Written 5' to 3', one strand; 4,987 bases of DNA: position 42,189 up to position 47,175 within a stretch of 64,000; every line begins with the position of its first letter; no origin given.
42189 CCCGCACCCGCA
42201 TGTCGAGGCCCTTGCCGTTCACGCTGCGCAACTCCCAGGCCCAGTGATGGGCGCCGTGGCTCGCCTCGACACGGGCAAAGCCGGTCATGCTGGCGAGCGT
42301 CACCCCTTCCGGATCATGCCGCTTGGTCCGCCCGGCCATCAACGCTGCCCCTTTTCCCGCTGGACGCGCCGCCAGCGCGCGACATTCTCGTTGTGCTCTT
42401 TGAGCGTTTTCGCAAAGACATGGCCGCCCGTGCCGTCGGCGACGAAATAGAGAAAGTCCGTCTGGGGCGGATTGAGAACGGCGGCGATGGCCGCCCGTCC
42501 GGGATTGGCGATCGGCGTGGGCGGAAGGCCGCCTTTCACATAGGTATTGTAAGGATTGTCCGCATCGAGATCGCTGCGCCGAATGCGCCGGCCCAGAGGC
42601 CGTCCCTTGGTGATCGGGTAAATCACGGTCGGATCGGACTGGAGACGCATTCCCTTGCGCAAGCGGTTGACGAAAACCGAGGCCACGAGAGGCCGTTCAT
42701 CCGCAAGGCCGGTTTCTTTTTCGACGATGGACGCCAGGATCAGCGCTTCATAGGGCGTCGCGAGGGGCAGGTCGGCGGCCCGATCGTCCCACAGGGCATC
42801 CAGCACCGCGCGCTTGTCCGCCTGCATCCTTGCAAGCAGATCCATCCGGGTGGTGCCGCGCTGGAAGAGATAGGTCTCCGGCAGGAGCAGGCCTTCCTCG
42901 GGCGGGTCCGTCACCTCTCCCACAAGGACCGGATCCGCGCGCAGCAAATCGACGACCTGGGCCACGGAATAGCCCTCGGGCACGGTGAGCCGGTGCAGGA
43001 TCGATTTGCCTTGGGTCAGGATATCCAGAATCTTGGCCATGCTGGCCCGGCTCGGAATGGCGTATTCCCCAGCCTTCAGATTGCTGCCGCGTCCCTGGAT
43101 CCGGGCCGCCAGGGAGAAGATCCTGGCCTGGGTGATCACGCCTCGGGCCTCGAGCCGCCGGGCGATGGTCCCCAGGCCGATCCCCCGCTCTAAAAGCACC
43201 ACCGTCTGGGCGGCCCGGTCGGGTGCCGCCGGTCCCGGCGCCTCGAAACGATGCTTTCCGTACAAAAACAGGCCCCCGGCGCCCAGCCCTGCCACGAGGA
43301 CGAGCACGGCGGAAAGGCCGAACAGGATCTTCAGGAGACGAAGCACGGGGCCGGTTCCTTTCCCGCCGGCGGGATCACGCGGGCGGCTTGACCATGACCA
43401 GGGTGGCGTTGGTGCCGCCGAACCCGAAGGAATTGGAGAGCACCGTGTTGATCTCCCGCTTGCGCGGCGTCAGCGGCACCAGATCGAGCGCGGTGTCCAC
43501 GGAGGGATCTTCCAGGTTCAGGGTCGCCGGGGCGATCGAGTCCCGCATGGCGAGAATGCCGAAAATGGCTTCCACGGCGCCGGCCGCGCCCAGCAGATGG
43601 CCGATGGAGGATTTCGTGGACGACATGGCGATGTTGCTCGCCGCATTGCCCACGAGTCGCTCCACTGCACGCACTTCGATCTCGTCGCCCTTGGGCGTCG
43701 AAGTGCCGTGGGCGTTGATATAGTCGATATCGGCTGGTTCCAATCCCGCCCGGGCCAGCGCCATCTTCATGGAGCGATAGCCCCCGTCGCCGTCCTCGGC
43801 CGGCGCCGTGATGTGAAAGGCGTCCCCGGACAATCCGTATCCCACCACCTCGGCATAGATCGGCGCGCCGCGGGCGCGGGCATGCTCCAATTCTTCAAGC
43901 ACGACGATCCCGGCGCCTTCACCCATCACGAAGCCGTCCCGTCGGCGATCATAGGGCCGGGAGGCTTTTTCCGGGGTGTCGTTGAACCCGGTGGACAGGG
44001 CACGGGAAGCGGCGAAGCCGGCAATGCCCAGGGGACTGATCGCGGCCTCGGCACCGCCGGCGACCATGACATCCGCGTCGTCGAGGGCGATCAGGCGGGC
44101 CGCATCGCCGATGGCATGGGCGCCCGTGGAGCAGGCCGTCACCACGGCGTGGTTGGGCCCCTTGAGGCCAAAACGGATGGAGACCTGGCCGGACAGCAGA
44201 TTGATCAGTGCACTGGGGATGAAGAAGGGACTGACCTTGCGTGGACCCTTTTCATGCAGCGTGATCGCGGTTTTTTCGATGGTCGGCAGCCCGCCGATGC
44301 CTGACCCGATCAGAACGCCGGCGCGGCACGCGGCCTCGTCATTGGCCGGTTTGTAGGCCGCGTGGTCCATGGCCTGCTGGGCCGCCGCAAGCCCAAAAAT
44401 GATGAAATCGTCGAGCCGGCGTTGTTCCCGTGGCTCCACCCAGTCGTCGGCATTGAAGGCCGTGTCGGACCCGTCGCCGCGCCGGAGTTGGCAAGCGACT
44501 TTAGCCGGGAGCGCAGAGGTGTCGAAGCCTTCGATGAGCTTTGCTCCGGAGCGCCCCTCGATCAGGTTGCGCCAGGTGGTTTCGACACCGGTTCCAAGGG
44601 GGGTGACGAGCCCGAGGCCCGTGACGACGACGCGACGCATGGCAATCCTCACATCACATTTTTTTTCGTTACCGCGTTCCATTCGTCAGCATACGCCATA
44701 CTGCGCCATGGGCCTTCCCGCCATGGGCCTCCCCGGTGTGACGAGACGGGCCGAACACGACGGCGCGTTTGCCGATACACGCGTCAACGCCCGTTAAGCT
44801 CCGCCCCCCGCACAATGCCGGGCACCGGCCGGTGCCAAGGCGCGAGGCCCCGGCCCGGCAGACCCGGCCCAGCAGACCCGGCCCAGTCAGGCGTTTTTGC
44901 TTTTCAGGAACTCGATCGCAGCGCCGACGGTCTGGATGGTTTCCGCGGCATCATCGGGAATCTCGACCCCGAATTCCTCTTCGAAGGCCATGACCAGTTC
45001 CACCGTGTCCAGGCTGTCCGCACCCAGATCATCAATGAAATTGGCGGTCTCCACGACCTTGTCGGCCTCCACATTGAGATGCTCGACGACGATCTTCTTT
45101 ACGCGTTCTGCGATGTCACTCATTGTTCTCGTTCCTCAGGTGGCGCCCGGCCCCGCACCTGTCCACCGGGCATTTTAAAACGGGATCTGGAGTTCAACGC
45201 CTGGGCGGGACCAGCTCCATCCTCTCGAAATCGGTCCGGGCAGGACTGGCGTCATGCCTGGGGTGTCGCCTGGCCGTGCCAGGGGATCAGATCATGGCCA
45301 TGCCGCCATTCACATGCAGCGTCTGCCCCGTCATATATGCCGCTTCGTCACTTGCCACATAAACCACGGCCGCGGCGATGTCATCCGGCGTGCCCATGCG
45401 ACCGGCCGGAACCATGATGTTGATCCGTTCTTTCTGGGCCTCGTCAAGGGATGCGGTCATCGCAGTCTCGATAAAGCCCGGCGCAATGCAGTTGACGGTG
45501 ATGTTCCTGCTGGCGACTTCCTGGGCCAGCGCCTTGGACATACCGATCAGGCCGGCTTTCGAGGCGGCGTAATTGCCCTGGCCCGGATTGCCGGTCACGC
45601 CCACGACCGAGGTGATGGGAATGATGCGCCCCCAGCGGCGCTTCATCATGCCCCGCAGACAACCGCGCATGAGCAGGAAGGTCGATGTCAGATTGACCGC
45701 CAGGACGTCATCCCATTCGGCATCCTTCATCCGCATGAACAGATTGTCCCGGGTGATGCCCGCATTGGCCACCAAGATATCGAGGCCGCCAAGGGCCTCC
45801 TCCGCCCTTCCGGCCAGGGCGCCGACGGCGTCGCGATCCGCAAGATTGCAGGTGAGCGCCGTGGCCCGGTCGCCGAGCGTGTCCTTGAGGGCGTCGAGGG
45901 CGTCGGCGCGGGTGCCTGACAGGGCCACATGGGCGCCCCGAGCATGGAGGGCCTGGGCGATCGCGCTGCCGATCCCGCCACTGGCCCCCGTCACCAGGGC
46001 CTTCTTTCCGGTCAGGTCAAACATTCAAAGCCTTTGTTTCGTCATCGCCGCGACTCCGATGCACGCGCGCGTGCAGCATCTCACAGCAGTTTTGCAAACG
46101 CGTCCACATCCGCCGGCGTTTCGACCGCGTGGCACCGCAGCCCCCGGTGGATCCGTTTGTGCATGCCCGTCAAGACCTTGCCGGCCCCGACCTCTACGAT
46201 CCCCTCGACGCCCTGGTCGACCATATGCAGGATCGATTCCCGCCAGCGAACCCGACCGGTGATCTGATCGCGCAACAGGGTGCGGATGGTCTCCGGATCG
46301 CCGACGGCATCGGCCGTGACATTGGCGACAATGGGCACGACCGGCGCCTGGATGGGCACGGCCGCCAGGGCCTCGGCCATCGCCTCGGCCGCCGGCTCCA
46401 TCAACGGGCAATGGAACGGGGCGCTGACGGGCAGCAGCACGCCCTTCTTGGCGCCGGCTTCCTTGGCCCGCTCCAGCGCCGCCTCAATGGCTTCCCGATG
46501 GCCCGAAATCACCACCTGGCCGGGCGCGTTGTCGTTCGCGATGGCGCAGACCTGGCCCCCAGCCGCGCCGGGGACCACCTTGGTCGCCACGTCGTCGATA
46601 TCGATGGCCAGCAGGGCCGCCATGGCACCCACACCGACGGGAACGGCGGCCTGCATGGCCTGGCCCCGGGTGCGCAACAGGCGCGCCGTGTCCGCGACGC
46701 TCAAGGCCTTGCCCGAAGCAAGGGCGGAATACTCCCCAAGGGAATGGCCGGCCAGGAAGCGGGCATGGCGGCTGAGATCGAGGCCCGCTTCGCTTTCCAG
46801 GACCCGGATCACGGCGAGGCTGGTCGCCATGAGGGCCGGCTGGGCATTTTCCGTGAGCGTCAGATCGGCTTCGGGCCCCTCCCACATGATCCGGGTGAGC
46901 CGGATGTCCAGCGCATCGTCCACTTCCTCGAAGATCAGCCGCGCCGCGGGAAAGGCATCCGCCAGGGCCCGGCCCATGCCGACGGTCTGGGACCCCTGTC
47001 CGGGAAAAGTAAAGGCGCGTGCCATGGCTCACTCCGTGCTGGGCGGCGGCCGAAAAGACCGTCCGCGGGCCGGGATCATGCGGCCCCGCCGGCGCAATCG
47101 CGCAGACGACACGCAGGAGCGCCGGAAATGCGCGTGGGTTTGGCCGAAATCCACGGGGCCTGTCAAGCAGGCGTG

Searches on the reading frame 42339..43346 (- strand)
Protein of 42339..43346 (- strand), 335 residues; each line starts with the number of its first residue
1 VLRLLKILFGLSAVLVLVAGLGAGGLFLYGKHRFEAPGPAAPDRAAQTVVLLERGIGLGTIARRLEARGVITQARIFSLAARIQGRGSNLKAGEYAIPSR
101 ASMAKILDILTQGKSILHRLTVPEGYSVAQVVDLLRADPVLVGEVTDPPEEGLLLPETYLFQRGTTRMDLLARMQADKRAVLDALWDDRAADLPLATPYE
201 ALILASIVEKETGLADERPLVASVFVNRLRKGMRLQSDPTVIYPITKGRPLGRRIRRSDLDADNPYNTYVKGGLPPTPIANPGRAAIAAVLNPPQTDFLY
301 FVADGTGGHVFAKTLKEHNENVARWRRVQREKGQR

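Call 40: find_encoding_contigs(protein=window:42339-43346:-, flank=10000, max_places=6)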
Protein window:42339-43346:- (335 aa): no gene with exactly this product is on record in the collection.

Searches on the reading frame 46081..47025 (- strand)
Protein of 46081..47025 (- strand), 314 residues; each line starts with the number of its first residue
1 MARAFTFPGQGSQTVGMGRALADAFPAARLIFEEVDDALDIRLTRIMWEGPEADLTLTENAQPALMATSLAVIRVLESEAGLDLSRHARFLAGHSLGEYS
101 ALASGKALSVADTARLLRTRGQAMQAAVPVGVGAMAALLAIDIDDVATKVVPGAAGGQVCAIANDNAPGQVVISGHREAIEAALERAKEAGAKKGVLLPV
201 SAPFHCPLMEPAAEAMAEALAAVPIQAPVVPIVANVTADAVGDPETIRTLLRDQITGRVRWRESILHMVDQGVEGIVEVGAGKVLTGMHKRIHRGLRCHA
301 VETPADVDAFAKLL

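Call 30: find_encoding_contigs(protein=window:46081-47025:-, flank=10000, max_places=6)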
Protein window:46081-47025:- (314 aa): 3 contigs read that carry it; 2 places shown.
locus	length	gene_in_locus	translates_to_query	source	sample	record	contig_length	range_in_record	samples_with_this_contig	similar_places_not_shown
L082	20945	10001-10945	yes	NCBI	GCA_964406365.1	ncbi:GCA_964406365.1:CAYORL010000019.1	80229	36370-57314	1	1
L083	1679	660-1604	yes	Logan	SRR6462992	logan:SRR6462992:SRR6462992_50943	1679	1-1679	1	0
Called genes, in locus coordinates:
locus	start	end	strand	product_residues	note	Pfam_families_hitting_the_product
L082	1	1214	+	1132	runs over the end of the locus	PF13620:CarboxypepD_reg, PF07715:Plug (weak), PF00593:TonB_dep_Rec_b-barrel, PF25183:OMP_b-brl_4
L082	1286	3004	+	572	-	PF00515:TPR_1 (faint), PF07719:TPR_2 (faint), PF12895:ANAPC3 (faint), PF13181:TPR_8 (faint), PF14559:TPR_19 (weak), PF13432:TPR_16, PF14559:TPR_19 (weak), PF13759:2OG-FeII_Oxy_5, +3 more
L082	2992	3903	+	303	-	PF00892:EamA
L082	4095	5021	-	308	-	PF27100:DcsG_N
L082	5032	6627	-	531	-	PF00772:DnaB, PF13481:AAA_25, PF03796:DnaB_C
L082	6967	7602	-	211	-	PF01281:Ribosomal_L9_N, PF03948:Ribosomal_L9_C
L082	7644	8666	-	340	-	-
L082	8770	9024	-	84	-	PF01084:Ribosomal_S18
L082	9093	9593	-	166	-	-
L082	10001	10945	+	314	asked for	PF00698:Acyl_transf_1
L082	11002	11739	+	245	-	PF00106:adh_short, PF08659:KR, PF23441:SDR (weak), PF13460:NAD_binding_10 (weak), PF13561:adh_short_C2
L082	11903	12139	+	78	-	PF00550:PP-binding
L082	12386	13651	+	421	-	PF00109:ketoacyl-synt, PF00108:Thiolase_N (faint), PF02801:Ketoacyl-synt_C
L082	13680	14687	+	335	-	PF02618:YceG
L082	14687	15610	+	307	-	PF03755:YicC-like_N, PF08340:YicC-like_C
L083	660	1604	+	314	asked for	PF00698:Acyl_transf_1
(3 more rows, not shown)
